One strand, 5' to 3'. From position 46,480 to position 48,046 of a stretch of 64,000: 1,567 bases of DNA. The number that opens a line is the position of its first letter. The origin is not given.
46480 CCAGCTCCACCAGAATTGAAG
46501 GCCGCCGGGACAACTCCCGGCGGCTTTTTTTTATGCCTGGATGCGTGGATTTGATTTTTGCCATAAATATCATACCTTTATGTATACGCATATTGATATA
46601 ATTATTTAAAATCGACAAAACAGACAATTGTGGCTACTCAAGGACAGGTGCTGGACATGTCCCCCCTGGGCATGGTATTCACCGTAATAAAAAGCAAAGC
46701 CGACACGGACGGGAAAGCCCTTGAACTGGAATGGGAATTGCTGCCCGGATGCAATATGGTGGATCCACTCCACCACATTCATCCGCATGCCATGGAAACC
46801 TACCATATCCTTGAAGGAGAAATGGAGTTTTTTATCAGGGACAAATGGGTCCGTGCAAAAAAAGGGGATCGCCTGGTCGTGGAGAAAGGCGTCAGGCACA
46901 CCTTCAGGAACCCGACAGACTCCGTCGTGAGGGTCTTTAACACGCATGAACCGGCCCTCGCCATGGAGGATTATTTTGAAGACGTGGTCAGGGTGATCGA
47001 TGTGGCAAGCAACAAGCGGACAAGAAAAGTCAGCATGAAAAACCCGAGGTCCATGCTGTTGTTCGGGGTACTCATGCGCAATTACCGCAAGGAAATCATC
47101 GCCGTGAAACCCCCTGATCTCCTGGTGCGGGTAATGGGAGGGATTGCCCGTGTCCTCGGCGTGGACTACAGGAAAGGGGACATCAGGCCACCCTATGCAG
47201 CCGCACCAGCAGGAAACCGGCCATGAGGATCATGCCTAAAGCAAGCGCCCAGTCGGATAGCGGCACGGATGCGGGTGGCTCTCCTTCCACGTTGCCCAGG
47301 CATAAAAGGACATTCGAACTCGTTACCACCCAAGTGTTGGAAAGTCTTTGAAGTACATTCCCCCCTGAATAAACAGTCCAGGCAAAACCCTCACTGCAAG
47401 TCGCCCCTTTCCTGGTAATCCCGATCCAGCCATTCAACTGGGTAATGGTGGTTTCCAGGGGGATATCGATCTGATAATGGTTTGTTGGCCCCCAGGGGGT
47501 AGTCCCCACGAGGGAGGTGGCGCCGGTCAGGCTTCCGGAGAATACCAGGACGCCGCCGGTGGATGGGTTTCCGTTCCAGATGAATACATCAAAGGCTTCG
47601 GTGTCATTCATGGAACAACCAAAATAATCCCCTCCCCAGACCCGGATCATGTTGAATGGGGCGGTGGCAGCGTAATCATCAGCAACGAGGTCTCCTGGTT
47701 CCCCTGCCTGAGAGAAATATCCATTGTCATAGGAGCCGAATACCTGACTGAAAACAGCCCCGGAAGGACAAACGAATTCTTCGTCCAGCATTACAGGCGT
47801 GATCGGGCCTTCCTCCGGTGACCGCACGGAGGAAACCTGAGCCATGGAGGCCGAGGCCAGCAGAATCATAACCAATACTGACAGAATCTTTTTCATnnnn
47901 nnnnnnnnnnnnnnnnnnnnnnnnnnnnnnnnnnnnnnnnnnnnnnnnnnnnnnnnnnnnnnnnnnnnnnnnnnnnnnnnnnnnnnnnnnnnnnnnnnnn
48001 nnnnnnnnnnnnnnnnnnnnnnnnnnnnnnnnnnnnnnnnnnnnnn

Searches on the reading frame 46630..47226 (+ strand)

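Call 90: search_protein_families(library=ncbifam, proteins=[window:46630-47226:+], max_evalue=0.001)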
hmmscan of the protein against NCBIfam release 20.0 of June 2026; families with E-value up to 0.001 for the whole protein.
window:46630-47226:+ (198 aa): 1 family
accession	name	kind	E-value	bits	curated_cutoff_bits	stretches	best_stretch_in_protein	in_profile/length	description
NF007408.0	PRK09943.1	equivalog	5.7e-05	22.8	211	1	9-109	87-183/185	HTH-type transcriptional regulator PuuR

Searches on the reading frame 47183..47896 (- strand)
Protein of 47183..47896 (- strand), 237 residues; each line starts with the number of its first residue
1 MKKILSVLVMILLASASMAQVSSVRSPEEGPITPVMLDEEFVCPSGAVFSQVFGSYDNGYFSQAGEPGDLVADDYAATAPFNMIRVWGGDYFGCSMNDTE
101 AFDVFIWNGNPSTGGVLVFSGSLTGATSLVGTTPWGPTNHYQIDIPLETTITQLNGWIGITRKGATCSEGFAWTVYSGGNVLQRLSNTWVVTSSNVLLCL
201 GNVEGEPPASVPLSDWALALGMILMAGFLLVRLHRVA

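Call 3: search_protein_families(library=ncbifam, proteins=[window:47183-47896:-], max_evalue=10)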
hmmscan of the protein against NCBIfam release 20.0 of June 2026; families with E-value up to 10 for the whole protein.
window:47183-47896:- (237 aa): 0 families

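Call 4: search_protein_families(library=pfam, proteins=[window:47183-47896:-], max_evalue=10)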
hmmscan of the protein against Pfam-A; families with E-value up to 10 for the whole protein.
window:47183-47896:- (237 aa): 1 family
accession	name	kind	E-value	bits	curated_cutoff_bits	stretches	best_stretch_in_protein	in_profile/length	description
PF04241.20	DUF423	-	0.073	13.8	25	0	105-127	49-71/86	Protein of unknown function (DUF423)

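Call 12: find_encoding_contigs(protein=window:47183-47896:-, flank=10000, max_places=3)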
Protein window:47183-47896:- (237 aa): 14 contigs read that carry it; 3 places shown.
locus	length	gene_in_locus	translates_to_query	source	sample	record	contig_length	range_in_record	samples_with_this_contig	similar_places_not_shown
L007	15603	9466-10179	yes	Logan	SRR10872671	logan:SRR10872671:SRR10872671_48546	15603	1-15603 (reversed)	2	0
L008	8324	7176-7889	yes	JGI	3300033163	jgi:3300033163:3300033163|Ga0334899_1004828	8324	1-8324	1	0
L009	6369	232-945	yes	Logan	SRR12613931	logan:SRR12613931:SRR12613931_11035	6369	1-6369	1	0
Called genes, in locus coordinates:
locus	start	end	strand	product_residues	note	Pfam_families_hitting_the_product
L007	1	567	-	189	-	?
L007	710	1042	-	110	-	-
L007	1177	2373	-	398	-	PF05684:DUF819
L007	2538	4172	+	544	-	PF03571:Peptidase_M49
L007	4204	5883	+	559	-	PF04389:Peptidase_M28, PF01546:Peptidase_M20, PF13180:PDZ_2, PF17820:PDZ_6 (weak)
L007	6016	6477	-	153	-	PF01948:PyrI, PF02748:PyrI_C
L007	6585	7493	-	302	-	PF02729:OTCace_N, PF00185:OTCace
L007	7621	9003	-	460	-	-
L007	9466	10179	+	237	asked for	-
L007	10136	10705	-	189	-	PF07883:Cupin_2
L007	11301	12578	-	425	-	PF02417:Chromate_transp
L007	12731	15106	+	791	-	PF01443:Viral_helicase1 (faint), PF05970:PIF1, PF13245:AAA_19, PF13401:AAA_22, PF13604:AAA_30, PF05970:PIF1, PF14493:HTH_40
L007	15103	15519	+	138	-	PF04237:YjbR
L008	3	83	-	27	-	?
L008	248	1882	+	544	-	PF03571:Peptidase_M49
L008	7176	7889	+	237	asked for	-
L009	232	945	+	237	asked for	-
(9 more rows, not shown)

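Call 14: find_homologous_proteins(query=window:47183-47896:-, max_evalue=0.1)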
Query window:47183-47896:- (237 aa): 6 proteins with E <= 0.1 among 845 candidates.
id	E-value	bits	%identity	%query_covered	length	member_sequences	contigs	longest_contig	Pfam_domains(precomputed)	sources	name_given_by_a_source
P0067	5.6e-156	535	100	100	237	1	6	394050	-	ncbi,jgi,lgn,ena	jgi:uncharacterized membrane protein YgdD (TMEM256/DUF423 family)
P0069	6.9e-53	198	45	100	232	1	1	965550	-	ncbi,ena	-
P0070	2.4e-51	193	44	100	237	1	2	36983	-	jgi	jgi:hypothetical protein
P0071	4.8e-51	192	45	100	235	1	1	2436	-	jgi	jgi:hypothetical protein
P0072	2.6e-48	183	47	83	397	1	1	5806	-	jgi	jgi:hypothetical protein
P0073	4.4e-47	179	42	100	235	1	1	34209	-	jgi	jgi:hypothetical protein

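Call 53: find_encoding_contigs(protein=P0070, flank=10000, max_places=2)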
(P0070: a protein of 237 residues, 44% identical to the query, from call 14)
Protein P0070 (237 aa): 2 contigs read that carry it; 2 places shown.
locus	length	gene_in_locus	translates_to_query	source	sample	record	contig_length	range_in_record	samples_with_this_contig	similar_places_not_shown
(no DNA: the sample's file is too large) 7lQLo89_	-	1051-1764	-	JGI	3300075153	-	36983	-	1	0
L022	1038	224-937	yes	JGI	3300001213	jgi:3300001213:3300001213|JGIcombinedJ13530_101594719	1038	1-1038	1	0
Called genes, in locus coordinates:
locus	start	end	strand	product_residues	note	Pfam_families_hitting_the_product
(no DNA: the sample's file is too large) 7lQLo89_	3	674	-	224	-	?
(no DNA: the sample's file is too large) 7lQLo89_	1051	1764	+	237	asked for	-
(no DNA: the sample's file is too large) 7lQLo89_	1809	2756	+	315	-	PF12146:Hydrolase_4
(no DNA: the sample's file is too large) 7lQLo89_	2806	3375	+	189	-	PF01966:HD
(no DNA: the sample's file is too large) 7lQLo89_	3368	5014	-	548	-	PF07969:Amidohydro_3, PF01979:Amidohydro_1 (weak)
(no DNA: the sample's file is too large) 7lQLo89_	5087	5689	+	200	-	PF20221:DUF6580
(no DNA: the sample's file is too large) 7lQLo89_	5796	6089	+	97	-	-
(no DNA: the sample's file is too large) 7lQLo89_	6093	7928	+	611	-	PF02518:HATPase_c (weak), PF13589:HATPase_c_3, PF01119:DNA_mis_repair, PF08676:MutL_C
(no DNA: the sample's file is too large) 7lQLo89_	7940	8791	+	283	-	PF08551:DUF1751, PF01694:Rhomboid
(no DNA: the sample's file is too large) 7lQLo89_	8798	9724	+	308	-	PF01694:Rhomboid, PF20216:DUF6576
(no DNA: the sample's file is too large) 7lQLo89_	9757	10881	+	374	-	PF28535:DUF8431, PF03372:Exo_endo_phos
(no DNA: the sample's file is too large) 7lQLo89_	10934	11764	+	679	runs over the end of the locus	PF00270:DEAD (faint), PF04851:ResIII, PF17757:UvrB_inter, PF27431:UvrB_3rd, PF00271:Helicase_C, PF12344:UvrB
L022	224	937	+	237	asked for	-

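Call 54: find_encoding_contigs(protein=P0073, flank=10000, max_places=2)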
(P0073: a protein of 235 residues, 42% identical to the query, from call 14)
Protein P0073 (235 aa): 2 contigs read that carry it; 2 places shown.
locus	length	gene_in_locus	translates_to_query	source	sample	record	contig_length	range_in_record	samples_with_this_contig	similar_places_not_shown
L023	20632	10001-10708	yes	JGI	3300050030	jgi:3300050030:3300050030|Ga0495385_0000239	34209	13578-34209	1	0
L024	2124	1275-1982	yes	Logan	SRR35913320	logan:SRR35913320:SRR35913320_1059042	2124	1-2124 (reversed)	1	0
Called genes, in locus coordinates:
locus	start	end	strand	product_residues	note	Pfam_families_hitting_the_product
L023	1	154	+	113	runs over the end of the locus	-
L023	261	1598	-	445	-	PF02812:ELFV_dehydrog_N, PF00208:ELFV_dehydrog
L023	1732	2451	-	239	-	-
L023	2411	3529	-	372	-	PF01094:ANF_receptor, PF13458:Peripla_BP_6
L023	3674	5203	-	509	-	PF00117:GATase, PF07722:Peptidase_C26, PF02540:NAD_synthase, PF03054:tRNA_Me_trans (faint), PF00958:GMP_synt_C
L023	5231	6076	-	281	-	PF00149:Metallophos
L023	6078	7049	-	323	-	PF18765:Polbeta (weak), PF01909:NTP_transf_2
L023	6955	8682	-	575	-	PF01551:Peptidase_M23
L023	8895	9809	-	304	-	PF00294:PfkB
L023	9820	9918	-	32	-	-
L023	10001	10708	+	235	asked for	-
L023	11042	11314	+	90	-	PF18905:DUF5661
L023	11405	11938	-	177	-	PF04343:DUF488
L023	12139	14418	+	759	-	PF22085:NorB_cytochrome_c-like, PF00115:COX1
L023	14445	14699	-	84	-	PF20106:DUF6496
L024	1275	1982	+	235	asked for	-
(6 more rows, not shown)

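Call 55: find_encoding_contigs(protein=P0069, flank=10000, max_places=1)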
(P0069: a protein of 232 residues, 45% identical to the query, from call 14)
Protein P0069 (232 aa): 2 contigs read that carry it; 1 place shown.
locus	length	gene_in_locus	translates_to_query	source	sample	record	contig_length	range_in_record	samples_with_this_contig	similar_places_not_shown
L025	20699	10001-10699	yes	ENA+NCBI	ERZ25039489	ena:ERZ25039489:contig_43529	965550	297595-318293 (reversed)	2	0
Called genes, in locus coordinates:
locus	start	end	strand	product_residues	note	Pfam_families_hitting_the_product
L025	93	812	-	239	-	-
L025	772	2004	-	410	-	PF13458:Peripla_BP_6, PF01094:ANF_receptor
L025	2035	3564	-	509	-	PF00117:GATase, PF07722:Peptidase_C26 (weak), PF02540:NAD_synthase (weak), PF03054:tRNA_Me_trans (faint), PF00958:GMP_synt_C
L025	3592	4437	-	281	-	PF00149:Metallophos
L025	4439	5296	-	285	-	PF01909:NTP_transf_2 (weak), PF18765:Polbeta (weak)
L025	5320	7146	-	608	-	PF01551:Peptidase_M23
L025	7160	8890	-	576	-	-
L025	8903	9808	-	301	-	PF00294:PfkB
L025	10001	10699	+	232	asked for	-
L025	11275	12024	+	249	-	-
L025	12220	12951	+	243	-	-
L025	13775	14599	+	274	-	-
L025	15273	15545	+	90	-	PF18905:DUF5661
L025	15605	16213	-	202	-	PF04343:DUF488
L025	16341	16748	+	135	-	PF22085:NorB_cytochrome_c-like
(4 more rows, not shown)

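Call 85: search_protein_families(library=ncbifam, proteins=[P0067, P0069, P0070, P0072], max_evalue=1)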
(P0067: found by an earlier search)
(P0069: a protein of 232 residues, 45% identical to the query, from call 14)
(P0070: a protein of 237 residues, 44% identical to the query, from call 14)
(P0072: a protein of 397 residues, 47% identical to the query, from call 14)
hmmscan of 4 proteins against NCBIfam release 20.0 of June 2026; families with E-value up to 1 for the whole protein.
P0067 (237 aa): 0 families

P0069 (232 aa): 0 families

P0070 (237 aa): 0 families

P0072 (397 aa): 2 families
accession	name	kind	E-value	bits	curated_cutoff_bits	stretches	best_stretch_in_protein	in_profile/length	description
NF052644.1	T9SS_DNase_Rie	equivalog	0.01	15.2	260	1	1-38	1-39/251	T9SS-dependent surface endonuclease, AS87_RS02955 family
NF050142.1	PG1828_fam_lipo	equivalog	0.029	15.1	50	1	1-18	1-17/59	PG1828 family lipoprotein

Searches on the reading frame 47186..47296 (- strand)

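Call 5: search_protein_families(library=ncbifam, proteins=[window:47186-47296:-], max_evalue=10)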
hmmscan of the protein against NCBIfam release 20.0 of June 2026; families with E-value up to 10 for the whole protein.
seq(37 aa): 1 family
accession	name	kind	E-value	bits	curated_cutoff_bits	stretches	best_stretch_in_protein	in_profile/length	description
NF002597.0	PRK02251.2-3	equivalog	0.14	12.4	120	1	8-31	65-88/93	putative septation inhibitor protein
